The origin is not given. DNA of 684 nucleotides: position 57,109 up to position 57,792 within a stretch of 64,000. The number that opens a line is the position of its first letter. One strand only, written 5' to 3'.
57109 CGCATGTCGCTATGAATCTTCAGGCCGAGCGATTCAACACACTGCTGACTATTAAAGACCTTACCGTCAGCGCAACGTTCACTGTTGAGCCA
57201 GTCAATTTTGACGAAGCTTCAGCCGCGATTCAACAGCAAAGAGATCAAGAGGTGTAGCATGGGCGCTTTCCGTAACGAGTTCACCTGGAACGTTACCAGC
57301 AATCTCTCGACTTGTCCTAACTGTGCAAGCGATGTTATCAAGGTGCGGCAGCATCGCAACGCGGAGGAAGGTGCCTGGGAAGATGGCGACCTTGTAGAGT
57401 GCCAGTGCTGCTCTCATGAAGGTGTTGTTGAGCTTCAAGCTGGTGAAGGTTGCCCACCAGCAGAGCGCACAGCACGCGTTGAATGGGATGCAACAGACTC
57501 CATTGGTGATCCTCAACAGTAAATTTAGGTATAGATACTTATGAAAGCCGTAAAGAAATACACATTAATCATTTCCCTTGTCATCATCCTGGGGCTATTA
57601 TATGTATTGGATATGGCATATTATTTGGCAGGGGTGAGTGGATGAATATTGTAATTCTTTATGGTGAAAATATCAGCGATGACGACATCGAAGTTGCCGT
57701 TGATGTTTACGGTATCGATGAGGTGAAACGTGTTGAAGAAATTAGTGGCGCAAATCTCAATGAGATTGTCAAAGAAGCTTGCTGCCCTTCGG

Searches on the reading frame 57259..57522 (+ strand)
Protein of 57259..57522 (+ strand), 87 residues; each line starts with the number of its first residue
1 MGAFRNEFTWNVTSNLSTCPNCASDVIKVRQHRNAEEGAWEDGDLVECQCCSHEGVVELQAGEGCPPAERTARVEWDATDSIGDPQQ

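Call 13: search_protein_families(library=phrogs, proteins=[window:57259-57522:+], max_evalue=0.1)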
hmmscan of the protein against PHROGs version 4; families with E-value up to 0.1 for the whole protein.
window:57259-57522:+ (87 aa): 1 family
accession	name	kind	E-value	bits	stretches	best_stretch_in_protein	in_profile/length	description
phrog_4446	-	unknown function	4.5e-10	40.5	1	12-81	140-201/204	-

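Call 14: search_protein_families(library=pfam, proteins=[window:57259-57522:+], max_evalue=0.1)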
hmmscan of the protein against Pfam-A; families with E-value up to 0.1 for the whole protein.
window:57259-57522:+ (87 aa): 2 families
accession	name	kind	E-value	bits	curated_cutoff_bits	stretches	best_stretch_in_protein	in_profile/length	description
PF08792.16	A2L_zn_ribbon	-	0.0078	16.3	22.9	0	44-66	2-25/33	A2L zinc ribbon domain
PF08274.17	Zn_Ribbon_YjdM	-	0.022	15.2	30.8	1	16-54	2-28/30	PhnA Zinc-Ribbon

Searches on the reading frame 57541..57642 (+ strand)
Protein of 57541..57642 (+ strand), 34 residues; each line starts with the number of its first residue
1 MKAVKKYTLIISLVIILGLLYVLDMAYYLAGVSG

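Call 13: search_protein_families(library=phrogs, proteins=[window:57541-57642:+], max_evalue=0.1)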
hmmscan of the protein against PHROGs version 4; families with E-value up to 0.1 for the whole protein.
seq(34 aa): 0 families

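Call 14: search_protein_families(library=pfam, proteins=[window:57541-57642:+], max_evalue=0.1)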
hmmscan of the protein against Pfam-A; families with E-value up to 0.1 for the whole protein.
seq(34 aa): 0 families

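Call 23: search_dna_similar(query=window:57541-57642:+, collection=phages, mode=protein, max_evalue=10, max_rows=60)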
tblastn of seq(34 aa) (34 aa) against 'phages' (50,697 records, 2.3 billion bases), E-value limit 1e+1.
Records with a match: 28; places in all: 28; records where one place covers at least 80% of the query: 28.
Best place of each record, by identity: >=99% 23; 95-99% 5.
By first word of the organism name: Escherichia 26; Shigella 1; Wifcevirus 1.
By host as written in the record: Escherichia coli 13; Escherichia coli O157:H7 5; - 3; Escherichia sp. 2; Escherichia coli STEC O157 1; Shigella flexneri 1; Shigella flexneri DO71 1; Escherichia coli SA02 1; and 1 more.
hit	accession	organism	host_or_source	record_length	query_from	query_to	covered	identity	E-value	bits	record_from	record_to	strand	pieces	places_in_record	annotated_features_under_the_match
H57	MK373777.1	Escherichia phage vB_EcoM_WFC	Escherichia coli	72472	1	34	100%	100.0%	1e-2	35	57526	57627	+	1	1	hypothetical protein (x2)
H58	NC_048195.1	Escherichia phage vB_EcoM_WFC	Escherichia coli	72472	1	34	100%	100.0%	1e-2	35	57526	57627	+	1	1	hypothetical protein (x2)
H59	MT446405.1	Escherichia virus TH32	Escherichia coli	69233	1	34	100%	100.0%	1e-2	35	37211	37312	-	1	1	record has no annotation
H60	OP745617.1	Escherichia phage F13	Escherichia sp.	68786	1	34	100%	100.0%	1e-2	35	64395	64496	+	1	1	hypothetical protein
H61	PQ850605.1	Escherichia phage HansTraber_Bas100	Escherichia coli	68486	1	34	100%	100.0%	1e-2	35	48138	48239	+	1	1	hypothetical protein (x2)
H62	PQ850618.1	Escherichia phage ManiWeber_Bas99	Escherichia coli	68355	1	34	100%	100.0%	1e-2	35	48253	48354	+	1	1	hypothetical protein (x2)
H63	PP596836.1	Escherichia phage vB_Eco4M-7n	Escherichia coli O157:H7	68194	1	34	100%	100.0%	1e-2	35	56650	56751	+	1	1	hypothetical protein (x2)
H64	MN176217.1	Escherichia phage vB_Eco4M-7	Escherichia sp.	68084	1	34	100%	100.0%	1e-2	35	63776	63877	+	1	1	hypothetical protein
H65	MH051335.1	Escherichia phage vB_EcoM-Ro157lw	Escherichia coli STEC O157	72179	1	33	97%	100.0%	7e-2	33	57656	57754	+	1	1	none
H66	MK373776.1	Escherichia phage vB_EcoM_WFH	-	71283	1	33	97%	100.0%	7e-2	33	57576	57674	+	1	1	hypothetical protein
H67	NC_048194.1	Escherichia phage vB_EcoM_WFH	-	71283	1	33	97%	100.0%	7e-2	33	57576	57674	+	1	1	hypothetical protein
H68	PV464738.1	Escherichia phage RCIP0319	Escherichia coli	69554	1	33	97%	100.0%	7e-2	33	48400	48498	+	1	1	none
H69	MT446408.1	Escherichia virus TH35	Escherichia coli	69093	1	33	97%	100.0%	7e-2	33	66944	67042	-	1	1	record has no annotation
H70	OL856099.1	Shigella phage CWP003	Shigella flexneri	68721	1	33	97%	100.0%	7e-2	33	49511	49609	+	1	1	none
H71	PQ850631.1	Escherichia phage VerenaGrendelmeier_Bas101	Escherichia coli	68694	1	33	97%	100.0%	7e-2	33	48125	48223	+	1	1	hypothetical protein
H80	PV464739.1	Escherichia phage RCIP0363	Escherichia coli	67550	1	33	97%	97.0%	8e-2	33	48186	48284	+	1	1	hypothetical protein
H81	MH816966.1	Escherichia phage FEC19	Escherichia coli O157:H7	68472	1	33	97%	97.0%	2e-1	32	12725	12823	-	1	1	none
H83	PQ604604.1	Escherichia phage ECP_WGS_SA1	Escherichia coli SA02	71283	1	33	97%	97.0%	2e-1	32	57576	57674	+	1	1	record has no annotation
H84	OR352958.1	Escherichia phage AV128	Escherichia coli ESBL120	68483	5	34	88%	96.7%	5e+0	28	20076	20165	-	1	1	hypothetical protein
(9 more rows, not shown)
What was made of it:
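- It is intact in 27 of 28 records (call 23).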

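Call 42: get_annotated_region(hit=H81, flank=600)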
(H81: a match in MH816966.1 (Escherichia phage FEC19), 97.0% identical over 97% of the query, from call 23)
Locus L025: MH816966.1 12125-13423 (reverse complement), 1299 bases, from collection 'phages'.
description: Escherichia phage FEC19, complete genome.
organism: Escherichia phage FEC19 (NCBI taxid 2315486)
taxonomy: Viruses; Duplodnaviria; Heunggongvirae; Uroviricota; Caudoviricetes; Wifcevirus; Wifcevirus FEC19
host: Escherichia coli O157:H7; source: -; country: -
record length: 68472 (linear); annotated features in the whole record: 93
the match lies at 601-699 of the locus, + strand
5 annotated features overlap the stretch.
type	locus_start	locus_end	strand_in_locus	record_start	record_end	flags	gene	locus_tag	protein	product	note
CDS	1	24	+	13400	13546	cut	-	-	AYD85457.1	hypothetical protein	-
CDS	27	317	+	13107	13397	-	-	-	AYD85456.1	hypothetical protein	-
CDS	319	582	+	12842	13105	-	-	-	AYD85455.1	hypothetical protein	-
CDS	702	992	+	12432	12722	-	-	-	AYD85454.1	hypothetical protein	-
CDS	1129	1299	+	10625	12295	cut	-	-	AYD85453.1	DNA primase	-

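Call 43: get_annotated_region(hit=H80, flank=600)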
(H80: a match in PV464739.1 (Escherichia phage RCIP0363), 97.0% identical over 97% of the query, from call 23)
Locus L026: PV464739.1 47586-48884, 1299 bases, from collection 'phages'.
description: Escherichia phage RCIP0363, complete genome.
organism: Escherichia phage RCIP0363 (NCBI taxid 3415628)
taxonomy: Viruses
host: Escherichia coli; source: sewage; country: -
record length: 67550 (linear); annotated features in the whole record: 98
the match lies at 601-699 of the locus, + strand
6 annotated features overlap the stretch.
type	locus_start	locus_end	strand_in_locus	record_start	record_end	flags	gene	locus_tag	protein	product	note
CDS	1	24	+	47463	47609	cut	-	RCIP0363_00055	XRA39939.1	hypothetical protein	-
CDS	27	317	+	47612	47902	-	-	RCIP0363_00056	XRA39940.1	hypothetical protein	-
CDS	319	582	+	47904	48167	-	-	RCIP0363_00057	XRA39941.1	hypothetical protein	-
CDS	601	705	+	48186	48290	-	-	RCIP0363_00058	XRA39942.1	hypothetical protein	-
CDS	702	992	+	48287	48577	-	-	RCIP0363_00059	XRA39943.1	hypothetical protein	-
CDS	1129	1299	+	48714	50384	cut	-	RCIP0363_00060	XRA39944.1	hypothetical protein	-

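Call 44: get_annotated_region(hit=H84, flank=600)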
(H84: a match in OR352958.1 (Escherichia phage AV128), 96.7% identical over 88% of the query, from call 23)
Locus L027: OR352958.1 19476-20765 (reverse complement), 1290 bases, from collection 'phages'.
description: Escherichia phage AV128, complete genome.
organism: Escherichia phage AV128 (NCBI taxid 3077273)
taxonomy: Viruses; Duplodnaviria; Heunggongvirae; Uroviricota; Caudoviricetes; Wifcevirus
host: Escherichia coli ESBL120; source: wastewater; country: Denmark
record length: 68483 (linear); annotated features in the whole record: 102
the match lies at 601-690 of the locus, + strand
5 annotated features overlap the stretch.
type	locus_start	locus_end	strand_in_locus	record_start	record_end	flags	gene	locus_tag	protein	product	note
CDS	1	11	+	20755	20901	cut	-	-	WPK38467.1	hypothetical protein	-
CDS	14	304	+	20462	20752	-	-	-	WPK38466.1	hypothetical protein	-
CDS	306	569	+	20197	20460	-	-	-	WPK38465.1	hypothetical protein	-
CDS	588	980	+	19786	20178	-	-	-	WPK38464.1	hypothetical protein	-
CDS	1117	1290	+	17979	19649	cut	-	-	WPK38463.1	DNA primase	-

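Call 45: get_annotated_region(hit=H83, flank=600)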
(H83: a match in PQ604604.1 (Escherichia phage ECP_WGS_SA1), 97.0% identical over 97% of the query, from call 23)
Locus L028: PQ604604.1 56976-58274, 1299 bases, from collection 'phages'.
description: UNVERIFIED: Escherichia phage ECP_WGS_SA1, partial genome.
organism: Escherichia phage ECP_WGS_SA1 (NCBI taxid 3384607)
taxonomy: Viruses; Duplodnaviria; Heunggongvirae; Uroviricota; Caudoviricetes
host: Escherichia coli SA02; source: sewage water; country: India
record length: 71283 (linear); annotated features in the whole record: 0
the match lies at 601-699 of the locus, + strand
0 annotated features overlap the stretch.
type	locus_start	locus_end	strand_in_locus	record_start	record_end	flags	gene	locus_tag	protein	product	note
